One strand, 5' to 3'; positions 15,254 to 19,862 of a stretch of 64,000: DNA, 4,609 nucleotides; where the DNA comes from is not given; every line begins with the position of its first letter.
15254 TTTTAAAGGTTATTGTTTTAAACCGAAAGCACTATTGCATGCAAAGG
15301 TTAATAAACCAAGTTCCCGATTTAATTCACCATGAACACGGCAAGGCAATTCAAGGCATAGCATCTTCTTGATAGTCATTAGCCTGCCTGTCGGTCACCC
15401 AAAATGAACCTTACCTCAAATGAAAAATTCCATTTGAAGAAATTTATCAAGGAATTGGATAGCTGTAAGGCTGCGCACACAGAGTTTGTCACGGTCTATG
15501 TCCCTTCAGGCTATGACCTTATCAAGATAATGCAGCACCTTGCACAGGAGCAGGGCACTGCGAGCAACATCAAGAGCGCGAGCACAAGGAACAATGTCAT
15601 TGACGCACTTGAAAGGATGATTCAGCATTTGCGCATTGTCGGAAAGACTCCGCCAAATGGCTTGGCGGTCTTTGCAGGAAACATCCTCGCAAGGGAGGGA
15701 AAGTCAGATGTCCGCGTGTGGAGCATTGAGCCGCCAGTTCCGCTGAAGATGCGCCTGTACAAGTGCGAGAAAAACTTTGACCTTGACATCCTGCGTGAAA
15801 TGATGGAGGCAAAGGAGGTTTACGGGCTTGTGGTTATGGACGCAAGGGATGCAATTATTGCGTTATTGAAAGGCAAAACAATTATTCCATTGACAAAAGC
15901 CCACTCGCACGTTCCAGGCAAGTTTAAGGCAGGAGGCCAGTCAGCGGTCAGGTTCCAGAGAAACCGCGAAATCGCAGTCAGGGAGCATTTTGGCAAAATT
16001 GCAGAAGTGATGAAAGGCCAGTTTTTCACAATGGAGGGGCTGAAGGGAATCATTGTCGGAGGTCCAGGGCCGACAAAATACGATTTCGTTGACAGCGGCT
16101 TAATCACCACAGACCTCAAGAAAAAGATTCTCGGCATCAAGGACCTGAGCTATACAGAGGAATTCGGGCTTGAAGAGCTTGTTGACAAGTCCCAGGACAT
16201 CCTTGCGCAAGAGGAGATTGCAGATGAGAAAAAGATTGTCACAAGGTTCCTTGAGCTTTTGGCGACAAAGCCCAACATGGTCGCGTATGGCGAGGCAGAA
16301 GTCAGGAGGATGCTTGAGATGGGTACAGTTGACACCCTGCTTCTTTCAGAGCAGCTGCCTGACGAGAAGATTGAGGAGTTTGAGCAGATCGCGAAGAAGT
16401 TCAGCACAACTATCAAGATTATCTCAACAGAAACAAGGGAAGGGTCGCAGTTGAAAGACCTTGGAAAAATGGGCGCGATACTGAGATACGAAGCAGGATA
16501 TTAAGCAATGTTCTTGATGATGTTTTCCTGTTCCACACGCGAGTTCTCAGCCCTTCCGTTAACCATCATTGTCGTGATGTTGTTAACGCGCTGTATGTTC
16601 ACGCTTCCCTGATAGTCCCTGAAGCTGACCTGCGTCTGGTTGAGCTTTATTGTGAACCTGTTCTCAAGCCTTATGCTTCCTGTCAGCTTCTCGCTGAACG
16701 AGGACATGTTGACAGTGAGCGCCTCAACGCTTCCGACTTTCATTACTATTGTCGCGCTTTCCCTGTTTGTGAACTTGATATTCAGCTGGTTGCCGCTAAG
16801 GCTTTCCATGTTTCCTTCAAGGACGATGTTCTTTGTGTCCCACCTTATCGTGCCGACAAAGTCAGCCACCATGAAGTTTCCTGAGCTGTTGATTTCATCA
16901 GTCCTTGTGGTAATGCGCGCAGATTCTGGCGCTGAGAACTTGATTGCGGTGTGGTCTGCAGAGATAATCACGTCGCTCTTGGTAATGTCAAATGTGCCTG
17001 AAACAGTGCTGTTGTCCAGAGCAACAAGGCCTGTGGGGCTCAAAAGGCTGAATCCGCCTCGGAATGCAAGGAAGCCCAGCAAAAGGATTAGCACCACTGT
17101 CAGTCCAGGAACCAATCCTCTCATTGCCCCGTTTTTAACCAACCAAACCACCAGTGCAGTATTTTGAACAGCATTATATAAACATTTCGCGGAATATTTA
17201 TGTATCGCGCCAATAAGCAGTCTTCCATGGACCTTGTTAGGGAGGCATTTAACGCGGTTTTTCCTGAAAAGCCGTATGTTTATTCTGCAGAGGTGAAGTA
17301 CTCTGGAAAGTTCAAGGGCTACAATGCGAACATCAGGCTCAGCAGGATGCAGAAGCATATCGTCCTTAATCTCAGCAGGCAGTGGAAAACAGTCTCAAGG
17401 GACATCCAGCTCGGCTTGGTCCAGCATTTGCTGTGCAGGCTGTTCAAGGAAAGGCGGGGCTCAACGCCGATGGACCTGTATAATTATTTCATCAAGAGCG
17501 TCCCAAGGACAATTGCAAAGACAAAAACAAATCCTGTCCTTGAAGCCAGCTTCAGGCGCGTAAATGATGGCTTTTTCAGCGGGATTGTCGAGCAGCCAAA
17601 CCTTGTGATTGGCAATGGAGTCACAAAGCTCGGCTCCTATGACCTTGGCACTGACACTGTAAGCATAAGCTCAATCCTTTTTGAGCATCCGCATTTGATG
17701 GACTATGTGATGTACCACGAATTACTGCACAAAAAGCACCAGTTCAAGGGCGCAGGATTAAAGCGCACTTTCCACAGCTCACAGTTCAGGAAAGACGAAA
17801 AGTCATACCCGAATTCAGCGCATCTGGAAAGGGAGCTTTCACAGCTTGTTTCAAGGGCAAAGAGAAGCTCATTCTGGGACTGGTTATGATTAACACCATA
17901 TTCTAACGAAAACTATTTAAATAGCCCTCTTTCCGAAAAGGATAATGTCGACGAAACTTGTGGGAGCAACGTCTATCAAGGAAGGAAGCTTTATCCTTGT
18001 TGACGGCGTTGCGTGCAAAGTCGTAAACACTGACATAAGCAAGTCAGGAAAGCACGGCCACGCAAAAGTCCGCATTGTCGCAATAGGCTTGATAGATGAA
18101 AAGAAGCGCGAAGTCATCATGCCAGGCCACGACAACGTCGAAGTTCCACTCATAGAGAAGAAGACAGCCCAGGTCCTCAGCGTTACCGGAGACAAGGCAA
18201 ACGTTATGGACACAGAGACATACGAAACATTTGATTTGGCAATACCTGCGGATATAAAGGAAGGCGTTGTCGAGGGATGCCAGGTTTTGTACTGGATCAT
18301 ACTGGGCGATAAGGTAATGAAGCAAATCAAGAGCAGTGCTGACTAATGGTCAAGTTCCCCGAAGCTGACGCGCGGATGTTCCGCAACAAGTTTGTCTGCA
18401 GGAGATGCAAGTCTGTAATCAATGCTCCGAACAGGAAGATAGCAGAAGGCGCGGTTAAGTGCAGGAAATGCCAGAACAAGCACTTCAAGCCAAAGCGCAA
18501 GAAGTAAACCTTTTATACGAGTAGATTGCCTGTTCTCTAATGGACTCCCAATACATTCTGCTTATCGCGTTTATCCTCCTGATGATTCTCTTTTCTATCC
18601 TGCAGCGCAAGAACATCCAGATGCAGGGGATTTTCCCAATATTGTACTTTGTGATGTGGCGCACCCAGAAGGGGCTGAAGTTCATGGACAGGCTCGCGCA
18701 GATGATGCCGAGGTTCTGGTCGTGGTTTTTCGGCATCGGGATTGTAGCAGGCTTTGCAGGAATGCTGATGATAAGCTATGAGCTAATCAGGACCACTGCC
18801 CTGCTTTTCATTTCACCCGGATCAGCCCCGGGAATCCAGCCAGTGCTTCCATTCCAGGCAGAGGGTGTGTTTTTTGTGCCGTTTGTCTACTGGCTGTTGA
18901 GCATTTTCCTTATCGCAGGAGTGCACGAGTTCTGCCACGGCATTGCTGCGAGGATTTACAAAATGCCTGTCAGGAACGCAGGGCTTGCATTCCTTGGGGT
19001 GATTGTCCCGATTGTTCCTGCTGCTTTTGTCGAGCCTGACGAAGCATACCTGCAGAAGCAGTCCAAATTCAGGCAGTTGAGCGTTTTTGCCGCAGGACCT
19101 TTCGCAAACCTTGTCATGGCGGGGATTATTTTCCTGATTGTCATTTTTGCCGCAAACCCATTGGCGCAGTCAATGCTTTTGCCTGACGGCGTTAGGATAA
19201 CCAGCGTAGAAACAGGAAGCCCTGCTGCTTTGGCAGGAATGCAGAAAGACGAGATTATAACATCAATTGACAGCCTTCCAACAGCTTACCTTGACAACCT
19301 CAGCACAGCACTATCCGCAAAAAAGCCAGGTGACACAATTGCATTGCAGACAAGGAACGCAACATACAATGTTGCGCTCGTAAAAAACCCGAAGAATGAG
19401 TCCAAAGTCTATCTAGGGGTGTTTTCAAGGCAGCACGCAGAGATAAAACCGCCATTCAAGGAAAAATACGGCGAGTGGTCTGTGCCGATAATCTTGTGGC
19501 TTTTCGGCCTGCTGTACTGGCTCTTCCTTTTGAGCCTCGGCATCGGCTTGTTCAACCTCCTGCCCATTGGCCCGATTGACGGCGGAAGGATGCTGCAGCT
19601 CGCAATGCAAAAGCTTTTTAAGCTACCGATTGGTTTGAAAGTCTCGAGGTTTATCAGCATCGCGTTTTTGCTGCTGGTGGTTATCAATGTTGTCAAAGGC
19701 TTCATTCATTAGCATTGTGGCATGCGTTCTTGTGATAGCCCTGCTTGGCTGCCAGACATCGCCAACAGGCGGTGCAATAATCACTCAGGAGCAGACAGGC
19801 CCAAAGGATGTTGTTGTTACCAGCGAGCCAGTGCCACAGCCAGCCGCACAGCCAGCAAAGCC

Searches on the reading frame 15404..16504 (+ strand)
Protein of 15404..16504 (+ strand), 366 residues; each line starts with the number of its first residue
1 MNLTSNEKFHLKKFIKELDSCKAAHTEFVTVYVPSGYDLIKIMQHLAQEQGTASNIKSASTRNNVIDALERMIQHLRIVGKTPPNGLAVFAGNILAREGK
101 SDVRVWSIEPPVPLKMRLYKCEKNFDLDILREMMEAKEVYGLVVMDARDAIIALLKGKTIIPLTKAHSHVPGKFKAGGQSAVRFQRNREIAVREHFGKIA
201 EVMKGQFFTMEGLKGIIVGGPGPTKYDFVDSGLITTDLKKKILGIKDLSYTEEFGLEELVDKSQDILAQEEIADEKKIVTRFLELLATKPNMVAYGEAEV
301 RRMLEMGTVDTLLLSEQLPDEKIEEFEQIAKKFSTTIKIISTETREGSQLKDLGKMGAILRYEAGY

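Call 72: search_protein_families(library=pfam, proteins=[window:15404-16504:+], max_evalue=0.00001)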
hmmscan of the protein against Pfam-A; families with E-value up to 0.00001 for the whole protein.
window:15404-16504:+ (366 aa): 5 families
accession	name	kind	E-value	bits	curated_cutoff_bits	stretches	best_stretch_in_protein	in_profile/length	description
PF03464.20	eRF1_2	-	1.7e-33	116.2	27.1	1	140-268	2-132/133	eRF1 domain 2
PF03465.20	eRF1_3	-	1.8e-21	77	25.8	1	272-363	1-105/106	eRF1 domain 3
PF03463.20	eRF1_1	-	2.2e-13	50.7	23.8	1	12-133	1-122/123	eRF1 domain 1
PF18854.6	baeRF_family10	-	3.2e-09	37.6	27.1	1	130-224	6-103/143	Bacterial archaeo-eukaryotic release factor family 10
PF18859.6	acVLRF1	-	1.2e-06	29.2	27.1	1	146-220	8-81/130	Actinobacteria/chloroflexi VLRF1 release factor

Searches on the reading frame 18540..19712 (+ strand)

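Call 72: search_protein_families(library=pfam, proteins=[window:18540-19712:+], max_evalue=0.00001)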
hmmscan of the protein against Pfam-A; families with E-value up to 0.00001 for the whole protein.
window:18540-19712:+ (390 aa): 3 families
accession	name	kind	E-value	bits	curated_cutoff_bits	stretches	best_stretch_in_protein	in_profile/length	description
PF02163.28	Peptidase_M50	-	1.5e-24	87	27.2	1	119-379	3-217/221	Peptidase family M50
PF13180.12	PDZ_2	-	9.1e-09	35.9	27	1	216-271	12-67/80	PDZ domain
PF17820.7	PDZ_6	-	1.6e-07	31.4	27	1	219-259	1-41/54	PDZ domain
